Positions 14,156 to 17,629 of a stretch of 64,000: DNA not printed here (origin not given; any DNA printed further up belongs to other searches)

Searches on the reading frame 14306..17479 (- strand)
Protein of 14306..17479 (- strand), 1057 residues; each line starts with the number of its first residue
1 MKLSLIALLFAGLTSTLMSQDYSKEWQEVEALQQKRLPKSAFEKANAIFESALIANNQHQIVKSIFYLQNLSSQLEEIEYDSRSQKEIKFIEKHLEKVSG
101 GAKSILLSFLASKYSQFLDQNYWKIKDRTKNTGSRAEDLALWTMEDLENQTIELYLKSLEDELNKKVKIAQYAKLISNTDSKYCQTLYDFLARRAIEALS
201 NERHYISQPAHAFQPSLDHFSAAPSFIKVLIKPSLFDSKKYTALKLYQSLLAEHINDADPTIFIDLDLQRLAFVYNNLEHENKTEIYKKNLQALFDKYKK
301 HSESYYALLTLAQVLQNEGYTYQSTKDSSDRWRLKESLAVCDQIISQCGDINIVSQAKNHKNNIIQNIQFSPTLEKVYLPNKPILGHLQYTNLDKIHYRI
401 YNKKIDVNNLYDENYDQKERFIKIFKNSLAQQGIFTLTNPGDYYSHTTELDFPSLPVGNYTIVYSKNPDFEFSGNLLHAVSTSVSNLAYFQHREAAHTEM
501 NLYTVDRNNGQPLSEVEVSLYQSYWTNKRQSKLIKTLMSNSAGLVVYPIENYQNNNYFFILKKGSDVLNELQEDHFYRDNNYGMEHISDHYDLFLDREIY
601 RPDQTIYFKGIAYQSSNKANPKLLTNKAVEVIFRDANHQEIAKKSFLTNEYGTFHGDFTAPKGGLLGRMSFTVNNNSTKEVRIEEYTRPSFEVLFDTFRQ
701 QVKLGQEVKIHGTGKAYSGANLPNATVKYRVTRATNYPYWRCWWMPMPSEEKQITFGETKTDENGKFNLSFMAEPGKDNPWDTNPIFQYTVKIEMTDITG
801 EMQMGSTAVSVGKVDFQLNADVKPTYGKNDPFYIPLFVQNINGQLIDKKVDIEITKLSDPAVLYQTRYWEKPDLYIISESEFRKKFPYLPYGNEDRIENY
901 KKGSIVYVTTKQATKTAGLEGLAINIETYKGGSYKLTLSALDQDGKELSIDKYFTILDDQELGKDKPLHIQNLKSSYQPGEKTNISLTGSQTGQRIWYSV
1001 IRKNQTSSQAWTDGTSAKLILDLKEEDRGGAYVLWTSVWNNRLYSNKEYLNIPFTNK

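Call 10: search_protein_families(library=pfam, proteins=[window:14306-17479:-], max_evalue=0.01)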
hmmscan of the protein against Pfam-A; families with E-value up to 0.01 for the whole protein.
window:14306-17479:- (1057 aa): 3 families
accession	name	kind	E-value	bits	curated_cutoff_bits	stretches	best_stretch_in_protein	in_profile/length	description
PF01835.25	MG2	-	2.2e-14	54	32.8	1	593-678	4-85/96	MG2 domain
PF17802.7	SpaA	-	0.0062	17.1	23.1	0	500-547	3-46/91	Prealbumin-like fold domain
PF07703.20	A2M_BRD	-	0.0085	16.9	22.7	0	968-1038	1-76/140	Alpha-2-macroglobulin bait region domain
